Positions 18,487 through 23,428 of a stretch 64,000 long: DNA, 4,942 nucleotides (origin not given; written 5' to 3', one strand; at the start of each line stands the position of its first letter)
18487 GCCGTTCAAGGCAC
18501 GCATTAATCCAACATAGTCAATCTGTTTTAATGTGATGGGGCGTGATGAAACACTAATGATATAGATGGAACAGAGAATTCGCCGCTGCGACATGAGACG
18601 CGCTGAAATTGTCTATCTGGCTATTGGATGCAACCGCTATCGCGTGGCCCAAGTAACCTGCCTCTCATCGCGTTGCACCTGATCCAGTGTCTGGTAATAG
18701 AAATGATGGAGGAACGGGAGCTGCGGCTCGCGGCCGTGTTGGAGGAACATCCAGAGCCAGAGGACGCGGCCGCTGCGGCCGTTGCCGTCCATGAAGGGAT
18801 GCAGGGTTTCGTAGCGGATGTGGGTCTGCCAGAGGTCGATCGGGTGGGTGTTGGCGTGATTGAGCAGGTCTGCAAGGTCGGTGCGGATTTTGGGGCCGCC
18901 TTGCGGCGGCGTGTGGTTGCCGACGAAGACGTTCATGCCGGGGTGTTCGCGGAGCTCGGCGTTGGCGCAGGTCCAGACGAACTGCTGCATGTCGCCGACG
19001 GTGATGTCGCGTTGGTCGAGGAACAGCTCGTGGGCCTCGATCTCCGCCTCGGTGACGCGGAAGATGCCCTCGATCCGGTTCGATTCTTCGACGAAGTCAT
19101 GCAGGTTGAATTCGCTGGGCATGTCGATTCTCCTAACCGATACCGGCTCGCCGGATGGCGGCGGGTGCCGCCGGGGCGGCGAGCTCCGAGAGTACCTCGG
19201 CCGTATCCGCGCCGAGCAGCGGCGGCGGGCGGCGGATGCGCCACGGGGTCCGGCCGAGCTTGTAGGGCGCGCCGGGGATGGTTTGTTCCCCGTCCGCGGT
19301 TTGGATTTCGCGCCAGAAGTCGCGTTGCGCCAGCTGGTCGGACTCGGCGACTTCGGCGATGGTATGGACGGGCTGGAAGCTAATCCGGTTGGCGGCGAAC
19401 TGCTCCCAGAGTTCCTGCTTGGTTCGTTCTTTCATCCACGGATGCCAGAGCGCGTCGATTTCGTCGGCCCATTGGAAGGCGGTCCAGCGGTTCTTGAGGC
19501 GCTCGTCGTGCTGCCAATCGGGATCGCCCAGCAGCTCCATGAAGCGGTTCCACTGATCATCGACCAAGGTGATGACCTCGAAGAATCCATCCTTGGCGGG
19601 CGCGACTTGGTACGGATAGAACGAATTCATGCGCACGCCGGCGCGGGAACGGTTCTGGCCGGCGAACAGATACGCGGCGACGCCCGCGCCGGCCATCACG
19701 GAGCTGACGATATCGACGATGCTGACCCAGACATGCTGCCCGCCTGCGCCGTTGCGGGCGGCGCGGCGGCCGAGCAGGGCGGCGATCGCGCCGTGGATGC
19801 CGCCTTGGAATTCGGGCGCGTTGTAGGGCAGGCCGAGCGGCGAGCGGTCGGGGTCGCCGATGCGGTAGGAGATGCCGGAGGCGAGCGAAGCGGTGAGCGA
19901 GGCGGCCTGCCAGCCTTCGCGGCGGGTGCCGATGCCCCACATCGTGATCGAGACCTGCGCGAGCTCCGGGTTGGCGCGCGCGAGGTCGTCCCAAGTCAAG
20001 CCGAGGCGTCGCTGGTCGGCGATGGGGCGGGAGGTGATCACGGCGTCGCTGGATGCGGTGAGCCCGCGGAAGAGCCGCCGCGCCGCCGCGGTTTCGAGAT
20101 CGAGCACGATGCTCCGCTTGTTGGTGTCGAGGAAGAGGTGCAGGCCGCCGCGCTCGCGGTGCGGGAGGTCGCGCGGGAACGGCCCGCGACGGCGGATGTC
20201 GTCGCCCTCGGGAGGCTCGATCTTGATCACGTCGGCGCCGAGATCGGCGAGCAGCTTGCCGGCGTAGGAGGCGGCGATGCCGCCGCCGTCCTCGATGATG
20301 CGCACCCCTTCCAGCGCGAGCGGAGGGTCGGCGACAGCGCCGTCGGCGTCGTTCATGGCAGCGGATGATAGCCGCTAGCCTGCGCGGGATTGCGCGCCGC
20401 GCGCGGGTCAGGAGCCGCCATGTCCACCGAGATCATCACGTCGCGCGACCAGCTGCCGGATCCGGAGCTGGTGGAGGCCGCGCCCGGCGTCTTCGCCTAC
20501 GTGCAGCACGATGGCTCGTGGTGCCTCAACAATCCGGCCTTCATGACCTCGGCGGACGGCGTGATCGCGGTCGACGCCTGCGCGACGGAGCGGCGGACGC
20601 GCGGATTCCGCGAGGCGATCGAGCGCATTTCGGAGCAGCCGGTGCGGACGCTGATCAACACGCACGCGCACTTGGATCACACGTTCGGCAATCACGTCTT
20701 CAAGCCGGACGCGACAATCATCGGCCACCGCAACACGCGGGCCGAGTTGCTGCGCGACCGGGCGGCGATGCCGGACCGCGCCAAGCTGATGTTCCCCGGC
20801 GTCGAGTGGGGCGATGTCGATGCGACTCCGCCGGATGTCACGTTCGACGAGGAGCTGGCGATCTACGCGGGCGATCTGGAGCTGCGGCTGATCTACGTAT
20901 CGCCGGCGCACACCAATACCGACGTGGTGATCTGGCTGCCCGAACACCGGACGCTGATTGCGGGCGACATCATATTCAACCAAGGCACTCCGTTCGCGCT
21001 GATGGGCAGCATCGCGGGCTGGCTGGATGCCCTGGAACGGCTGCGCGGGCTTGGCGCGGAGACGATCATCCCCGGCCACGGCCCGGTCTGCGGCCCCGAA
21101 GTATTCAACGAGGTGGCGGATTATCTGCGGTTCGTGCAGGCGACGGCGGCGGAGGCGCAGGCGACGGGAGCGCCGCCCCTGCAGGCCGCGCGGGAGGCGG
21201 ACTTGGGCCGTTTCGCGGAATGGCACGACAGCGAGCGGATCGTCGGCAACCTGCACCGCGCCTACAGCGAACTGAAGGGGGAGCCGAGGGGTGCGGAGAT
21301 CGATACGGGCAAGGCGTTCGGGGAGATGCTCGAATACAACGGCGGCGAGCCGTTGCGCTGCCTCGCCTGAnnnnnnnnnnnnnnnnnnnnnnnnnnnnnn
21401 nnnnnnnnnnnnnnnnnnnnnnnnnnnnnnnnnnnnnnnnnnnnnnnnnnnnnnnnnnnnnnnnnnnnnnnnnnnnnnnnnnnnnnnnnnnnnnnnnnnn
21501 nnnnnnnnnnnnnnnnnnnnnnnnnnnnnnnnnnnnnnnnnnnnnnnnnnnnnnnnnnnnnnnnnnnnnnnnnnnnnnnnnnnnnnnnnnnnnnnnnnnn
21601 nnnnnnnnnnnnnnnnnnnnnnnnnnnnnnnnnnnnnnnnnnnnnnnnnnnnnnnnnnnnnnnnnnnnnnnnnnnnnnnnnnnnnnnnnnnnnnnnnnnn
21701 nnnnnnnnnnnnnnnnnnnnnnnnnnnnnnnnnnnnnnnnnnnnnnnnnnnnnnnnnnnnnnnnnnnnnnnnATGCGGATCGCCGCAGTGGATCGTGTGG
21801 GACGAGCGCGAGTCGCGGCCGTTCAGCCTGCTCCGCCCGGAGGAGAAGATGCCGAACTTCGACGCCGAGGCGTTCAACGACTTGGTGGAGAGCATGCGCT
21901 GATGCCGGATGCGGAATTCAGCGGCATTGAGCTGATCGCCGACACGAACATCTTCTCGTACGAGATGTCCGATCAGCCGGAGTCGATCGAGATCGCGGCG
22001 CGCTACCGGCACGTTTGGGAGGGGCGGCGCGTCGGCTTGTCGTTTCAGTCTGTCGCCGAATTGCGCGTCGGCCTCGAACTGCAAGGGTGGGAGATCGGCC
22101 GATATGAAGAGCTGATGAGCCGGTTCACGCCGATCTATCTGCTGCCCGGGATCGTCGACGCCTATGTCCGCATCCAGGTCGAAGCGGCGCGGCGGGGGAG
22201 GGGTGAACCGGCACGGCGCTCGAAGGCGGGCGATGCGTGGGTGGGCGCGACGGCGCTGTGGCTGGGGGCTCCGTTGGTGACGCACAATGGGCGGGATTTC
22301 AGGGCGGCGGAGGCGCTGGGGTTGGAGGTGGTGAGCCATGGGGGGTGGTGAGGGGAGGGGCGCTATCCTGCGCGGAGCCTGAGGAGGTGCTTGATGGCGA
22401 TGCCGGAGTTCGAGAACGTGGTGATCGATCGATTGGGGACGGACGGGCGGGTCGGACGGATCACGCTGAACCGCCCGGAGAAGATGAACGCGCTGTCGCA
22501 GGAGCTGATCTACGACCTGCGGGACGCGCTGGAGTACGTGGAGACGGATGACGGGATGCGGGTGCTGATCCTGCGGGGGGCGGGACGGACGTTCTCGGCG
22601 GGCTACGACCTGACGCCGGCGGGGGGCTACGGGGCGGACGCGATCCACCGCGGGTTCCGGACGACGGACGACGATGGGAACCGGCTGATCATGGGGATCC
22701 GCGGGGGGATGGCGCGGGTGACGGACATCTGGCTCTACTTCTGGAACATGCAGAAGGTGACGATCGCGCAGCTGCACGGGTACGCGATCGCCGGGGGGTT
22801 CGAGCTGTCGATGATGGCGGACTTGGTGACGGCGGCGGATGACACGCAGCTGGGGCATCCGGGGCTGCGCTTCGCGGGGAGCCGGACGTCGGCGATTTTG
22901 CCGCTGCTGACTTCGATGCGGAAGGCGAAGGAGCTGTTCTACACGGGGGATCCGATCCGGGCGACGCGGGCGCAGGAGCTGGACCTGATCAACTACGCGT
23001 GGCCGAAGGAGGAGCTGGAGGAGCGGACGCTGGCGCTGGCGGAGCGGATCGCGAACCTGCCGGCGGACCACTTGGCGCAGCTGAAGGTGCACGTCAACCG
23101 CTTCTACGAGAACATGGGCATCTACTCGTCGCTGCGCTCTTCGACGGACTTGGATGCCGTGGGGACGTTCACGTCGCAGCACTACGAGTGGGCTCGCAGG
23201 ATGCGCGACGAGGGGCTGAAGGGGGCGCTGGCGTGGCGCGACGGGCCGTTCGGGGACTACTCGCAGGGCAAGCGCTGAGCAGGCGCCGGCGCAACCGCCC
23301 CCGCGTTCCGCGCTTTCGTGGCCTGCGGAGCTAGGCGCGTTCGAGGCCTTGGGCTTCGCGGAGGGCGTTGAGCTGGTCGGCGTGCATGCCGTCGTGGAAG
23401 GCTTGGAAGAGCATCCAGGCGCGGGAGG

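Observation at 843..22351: Mosaic defence/toxin island: at least six mobile-type modules interleaved with core CoA-metabolism genes, several with depressed GC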

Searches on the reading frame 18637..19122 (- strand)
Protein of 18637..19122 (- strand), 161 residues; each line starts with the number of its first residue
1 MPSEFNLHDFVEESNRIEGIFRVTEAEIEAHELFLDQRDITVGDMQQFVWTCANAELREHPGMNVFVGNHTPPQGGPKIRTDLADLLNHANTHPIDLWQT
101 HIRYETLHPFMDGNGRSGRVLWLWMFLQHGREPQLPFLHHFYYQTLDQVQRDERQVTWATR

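Call 6: search_protein_families(library=pfam, proteins=[window:18637-19122:-], max_evalue=0.01)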
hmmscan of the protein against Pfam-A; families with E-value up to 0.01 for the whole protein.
window:18637-19122:- (161 aa): 1 family
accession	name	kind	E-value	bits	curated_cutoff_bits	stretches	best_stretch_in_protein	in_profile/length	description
PF02661.23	Fic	-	2.8e-07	31.7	24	1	67-125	31-92/93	Fic/DOC family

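Call 7: search_protein_families(library=padloc, proteins=[window:18637-19122:-], max_evalue=0.001)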
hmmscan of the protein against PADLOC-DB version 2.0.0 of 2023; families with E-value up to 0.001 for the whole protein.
window:18637-19122:- (161 aa): 7 families
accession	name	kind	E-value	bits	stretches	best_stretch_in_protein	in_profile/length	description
PDLC03963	SoFic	-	1.8e-13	48.6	1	25-158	99-252/361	-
PDLC04836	PDC-S04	-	1.6e-11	41.8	1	80-154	137-217/244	-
PDLC04840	PDC-S04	-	9.1e-10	36.6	1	97-133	145-181/227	-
PDLC04837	PDC-S04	-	3e-08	31.2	1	93-129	150-186/234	-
PDLC04839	PDC-S04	-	3.3e-07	28.2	1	97-133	130-166/205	-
PDLC04841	PDC-S04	-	0.00026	18.7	1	98-129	200-230/292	-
PDLC04842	PDC-S04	-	0.00089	17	0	105-129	109-132/202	-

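Call 8: search_protein_families(library=ncbifam, proteins=[window:18637-19122:-], max_evalue=0.001)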
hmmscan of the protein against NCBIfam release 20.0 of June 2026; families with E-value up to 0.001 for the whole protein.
window:18637-19122:- (161 aa): 1 family
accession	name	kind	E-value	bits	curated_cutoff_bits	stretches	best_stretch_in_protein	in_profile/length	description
NF046030.1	ProtAdlyltaseSoFic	equivalog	6.2e-10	38.6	550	1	70-152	150-245/361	protein adenylyltransferase Fic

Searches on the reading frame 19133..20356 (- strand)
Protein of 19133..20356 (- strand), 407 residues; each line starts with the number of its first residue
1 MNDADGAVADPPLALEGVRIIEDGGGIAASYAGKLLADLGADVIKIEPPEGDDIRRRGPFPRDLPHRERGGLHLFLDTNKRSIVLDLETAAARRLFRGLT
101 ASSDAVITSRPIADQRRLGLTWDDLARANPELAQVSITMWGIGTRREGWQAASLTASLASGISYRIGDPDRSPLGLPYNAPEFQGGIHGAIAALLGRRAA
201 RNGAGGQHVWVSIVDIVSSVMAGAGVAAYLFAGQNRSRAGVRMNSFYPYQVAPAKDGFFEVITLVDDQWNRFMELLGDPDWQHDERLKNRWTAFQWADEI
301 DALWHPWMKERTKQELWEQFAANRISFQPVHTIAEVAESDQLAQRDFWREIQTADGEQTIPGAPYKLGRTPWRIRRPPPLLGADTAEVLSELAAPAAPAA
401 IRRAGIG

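Call 6: search_protein_families(library=pfam, proteins=[window:19133-20356:-], max_evalue=0.01)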
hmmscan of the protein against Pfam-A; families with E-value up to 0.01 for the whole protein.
window:19133-20356:- (407 aa): 1 family
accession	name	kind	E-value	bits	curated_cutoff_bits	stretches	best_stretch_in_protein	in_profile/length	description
PF02515.22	CoA_transf_3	-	9.9e-79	265.5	23.3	1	15-385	1-366/366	CoA-transferase family III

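Call 39: find_homologous_proteins(query=window:19133-20356:-, max_evalue=1e-100)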
Query window:19133-20356:- (407 aa): 136 proteins with E <= 1e-100 among 8000 candidates; the best 120 are listed.
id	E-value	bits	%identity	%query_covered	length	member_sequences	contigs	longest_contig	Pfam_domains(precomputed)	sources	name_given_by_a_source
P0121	1.1e-268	909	99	100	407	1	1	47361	PF02515.23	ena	-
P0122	3.3e-267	904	98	100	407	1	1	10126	PF02515.23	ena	-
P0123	8.8e-267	903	98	100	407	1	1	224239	PF02515.23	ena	-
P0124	4.0e-266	901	98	100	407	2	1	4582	PF02515.23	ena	-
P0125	8.1e-266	900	98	100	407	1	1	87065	PF02515.23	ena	-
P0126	1.6e-265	899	98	100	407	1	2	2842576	PF02515.23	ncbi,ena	-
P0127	1.7e-265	898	98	100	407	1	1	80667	PF02515.23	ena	-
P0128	2.1e-265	898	97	100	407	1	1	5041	PF02515.23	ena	-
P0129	2.7e-265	898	97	100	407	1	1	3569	PF02515.23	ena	-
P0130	6.4e-265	897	97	100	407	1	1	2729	PF02515.23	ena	-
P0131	4.6e-264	894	97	100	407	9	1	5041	PF02515.23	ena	-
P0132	2.2e-261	885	96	100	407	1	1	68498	PF02515.23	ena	-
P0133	2.8e-255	865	93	100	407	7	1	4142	PF02515.23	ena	-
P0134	1.5e-240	816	89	94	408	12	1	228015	PF02515.23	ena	-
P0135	5.4e-231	785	83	100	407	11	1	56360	PF02515.23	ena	-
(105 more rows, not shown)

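Call 40: find_encoding_contigs(protein=P0123, flank=10000, max_places=2)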
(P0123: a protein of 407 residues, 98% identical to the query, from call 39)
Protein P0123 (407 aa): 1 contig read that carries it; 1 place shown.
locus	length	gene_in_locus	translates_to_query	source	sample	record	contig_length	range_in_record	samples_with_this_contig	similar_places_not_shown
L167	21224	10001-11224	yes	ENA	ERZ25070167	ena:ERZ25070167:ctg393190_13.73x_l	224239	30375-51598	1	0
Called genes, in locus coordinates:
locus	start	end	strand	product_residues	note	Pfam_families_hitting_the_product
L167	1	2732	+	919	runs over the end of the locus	PF01841:Transglut_core, PF13559:DUF4129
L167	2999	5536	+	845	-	PF02195:ParB_N, PF17762:HTH_ParB, PF00296:Bac_luciferase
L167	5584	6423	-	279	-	-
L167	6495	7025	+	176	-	PF12867:DinB_2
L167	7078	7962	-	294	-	PF00378:ECH_1, PF16113:ECH_2, PF00378:ECH_1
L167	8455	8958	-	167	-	-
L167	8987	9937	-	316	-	PF00753:Lactamase_B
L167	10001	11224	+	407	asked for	PF02515:CoA_transf_3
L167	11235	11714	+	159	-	PF02661:Fic (weak)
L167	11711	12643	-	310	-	PF13365:Trypsin_2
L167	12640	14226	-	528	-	PF01555:N6_N4_Mtase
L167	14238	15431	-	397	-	-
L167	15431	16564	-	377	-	PF00296:Bac_luciferase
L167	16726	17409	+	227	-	-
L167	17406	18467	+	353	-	PF06114:Peptidase_M78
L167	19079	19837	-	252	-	PF01555:N6_N4_Mtase (weak)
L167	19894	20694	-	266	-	PF00378:ECH_1, PF16113:ECH_2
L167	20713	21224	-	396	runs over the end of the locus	PF02515:CoA_transf_3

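Call 41: find_encoding_contigs(protein=P0132, flank=10000, max_places=2)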
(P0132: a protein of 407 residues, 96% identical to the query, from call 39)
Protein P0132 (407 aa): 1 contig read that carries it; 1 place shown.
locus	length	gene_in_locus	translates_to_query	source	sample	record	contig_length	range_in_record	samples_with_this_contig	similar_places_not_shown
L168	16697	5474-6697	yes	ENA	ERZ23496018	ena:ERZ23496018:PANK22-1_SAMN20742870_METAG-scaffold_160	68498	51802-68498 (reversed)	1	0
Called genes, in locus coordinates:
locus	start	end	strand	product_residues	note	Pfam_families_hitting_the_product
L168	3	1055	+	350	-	?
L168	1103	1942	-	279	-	-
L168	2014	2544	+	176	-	PF12867:DinB_2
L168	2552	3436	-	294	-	PF00378:ECH_1, PF16113:ECH_2, PF00378:ECH_1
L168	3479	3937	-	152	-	PF01850:PIN (weak)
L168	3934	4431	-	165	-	-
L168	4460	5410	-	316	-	PF00753:Lactamase_B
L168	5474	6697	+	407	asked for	PF02515:CoA_transf_3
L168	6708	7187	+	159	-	PF02661:Fic (weak)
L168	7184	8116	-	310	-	PF13365:Trypsin_2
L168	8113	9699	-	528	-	PF01555:N6_N4_Mtase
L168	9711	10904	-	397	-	-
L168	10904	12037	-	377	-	PF00296:Bac_luciferase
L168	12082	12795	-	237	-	-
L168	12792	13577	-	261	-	-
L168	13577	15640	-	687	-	-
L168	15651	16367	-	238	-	PF19866:DUF6339 (weak)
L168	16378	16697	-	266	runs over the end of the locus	PF00378:ECH_1, PF16113:ECH_2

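Call 42: find_encoding_contigs(protein=P0134, flank=10000, max_places=2)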
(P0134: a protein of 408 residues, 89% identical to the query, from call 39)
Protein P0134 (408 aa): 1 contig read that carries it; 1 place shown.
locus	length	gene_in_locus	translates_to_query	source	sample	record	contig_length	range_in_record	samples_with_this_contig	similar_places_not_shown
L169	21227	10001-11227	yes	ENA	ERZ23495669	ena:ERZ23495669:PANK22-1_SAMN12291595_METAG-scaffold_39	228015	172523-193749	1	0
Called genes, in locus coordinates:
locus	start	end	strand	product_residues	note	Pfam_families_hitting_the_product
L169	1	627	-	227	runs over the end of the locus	PF00072:Response_reg, PF00486:Trans_reg_C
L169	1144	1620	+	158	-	-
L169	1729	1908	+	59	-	-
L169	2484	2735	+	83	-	-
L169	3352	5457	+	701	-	-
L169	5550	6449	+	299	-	PF00296:Bac_luciferase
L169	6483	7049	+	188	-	PF12867:DinB_2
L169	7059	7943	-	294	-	PF00378:ECH_1, PF16113:ECH_2, PF00378:ECH_1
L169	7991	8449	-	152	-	PF01850:PIN (weak)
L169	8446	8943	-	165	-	-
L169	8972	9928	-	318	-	PF00753:Lactamase_B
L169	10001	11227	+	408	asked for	PF02515:CoA_transf_3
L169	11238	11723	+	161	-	PF02661:Fic (weak)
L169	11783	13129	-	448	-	PF18862:ApeA_NTD1, PF18739:HEPN_Apea (weak)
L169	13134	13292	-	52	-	-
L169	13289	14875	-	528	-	PF01555:N6_N4_Mtase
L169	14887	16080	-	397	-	-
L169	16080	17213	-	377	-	PF00296:Bac_luciferase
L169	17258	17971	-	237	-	-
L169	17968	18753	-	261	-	-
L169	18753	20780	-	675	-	-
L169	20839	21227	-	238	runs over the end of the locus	PF19866:DUF6339 (weak)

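Call 66: search_protein_families(library=pfam, proteins=[L168:13577-15640:-, L168:12792-13577:-, L168:12082-12795:-], max_evalue=0.05)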
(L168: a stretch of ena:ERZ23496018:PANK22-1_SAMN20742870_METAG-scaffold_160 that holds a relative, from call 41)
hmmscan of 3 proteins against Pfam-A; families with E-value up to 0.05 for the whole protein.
L168:13577-15640:- (687 aa): 0 families

L168:12792-13577:- (261 aa): 0 families

L168:12082-12795:- (237 aa): 0 families

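Call 111: search_protein_families(library=pfam, proteins=[L167:11711-12643:-, L167:17406-18467:+, L167:19079-19837:-], max_evalue=0.01)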
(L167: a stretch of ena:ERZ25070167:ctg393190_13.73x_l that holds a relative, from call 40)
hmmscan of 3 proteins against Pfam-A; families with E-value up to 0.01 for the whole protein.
L167:11711-12643:- (310 aa): 2 families
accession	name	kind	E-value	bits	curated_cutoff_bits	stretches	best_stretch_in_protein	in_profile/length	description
PF13365.12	Trypsin_2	-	4.7e-11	44.1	27.6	1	85-239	10-136/144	Trypsin-like peptidase domain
PF00089.32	Trypsin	-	0.00011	22.5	20.6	1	91-262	36-198/220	Trypsin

L167:17406-18467:+ (353 aa): 3 families
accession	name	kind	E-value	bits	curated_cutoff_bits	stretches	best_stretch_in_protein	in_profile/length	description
PF06114.19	Peptidase_M78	-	6.8e-20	71.6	22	1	154-268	2-123/123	IrrE N-terminal-like domain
PF12844.13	HTH_19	-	0.00033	20.9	30.2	1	11-62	3-54/64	Helix-turn-helix domain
PF13560.12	HTH_31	-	0.0046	17.7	27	0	11-62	5-57/64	Helix-turn-helix domain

L167:19079-19837:- (252 aa): 1 family
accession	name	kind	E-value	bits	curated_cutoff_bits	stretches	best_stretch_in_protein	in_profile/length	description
PF01555.25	N6_N4_Mtase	-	1.6e-06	28.7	26.7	1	102-241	2-107/221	DNA methylase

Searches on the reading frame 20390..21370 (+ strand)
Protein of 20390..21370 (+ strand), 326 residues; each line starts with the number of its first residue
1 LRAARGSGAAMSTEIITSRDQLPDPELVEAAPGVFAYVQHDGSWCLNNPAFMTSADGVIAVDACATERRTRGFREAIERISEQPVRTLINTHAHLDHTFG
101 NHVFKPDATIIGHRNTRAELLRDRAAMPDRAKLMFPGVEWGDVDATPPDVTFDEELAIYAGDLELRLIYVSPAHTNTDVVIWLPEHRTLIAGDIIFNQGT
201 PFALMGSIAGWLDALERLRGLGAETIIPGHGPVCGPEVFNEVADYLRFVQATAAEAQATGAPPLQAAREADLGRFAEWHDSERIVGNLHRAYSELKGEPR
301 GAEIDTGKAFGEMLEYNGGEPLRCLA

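Call 6: search_protein_families(library=pfam, proteins=[window:20390-21370:+], max_evalue=0.01)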
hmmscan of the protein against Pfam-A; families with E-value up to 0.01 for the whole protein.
window:20390-21370:+ (326 aa): 2 families
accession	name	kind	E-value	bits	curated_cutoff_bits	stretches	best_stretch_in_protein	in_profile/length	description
PF00753.33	Lactamase_B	-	1.7e-24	87.3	22.7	1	47-230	6-196/196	Metallo-beta-lactamase superfamily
PF12706.13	Lactamase_B_2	-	0.00085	19.4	27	1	77-220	22-156/200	Beta-lactamase superfamily domain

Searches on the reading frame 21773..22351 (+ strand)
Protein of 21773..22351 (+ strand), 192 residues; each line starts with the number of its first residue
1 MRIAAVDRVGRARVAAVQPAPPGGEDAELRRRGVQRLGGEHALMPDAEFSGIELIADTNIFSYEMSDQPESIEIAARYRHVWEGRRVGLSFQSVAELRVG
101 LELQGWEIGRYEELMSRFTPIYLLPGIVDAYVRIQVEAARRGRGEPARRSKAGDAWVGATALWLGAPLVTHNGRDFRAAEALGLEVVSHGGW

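Call 14: search_protein_families(library=pfam, proteins=[window:21773-22351:+], max_evalue=0.01)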
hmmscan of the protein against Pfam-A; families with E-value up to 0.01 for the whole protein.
window:21773-22351:+ (192 aa): 1 family
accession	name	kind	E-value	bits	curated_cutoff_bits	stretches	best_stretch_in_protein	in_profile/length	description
PF01850.27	PIN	-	2.4e-09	38.3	23.6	1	56-179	3-117/120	PIN domain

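Call 15: search_protein_families(library=padloc, proteins=[window:21773-22351:+], max_evalue=0.001)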
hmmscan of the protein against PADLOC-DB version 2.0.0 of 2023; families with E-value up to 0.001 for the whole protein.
window:21773-22351:+ (192 aa): 0 families

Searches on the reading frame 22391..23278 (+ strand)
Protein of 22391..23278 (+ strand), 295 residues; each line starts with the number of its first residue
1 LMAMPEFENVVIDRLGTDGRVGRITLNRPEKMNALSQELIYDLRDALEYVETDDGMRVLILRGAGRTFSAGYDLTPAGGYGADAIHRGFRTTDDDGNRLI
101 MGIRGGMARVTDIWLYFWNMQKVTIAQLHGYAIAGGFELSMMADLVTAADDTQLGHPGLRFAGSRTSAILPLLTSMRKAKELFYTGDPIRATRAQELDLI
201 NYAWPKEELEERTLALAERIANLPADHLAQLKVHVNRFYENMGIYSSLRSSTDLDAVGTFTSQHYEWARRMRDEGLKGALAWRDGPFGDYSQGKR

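Call 14: search_protein_families(library=pfam, proteins=[window:22391-23278:+], max_evalue=0.01)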
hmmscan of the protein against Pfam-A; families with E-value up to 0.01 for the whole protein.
window:22391-23278:+ (295 aa): 2 families
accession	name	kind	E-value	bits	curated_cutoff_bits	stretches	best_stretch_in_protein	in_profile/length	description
PF00378.25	ECH_1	-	1.7e-40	139.3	27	2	110-242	77-212/251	Enoyl-CoA hydratase/isomerase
PF16113.10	ECH_2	-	3.3e-17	63.4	27.2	1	21-237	1-201/335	Enoyl-CoA hydratase/isomerase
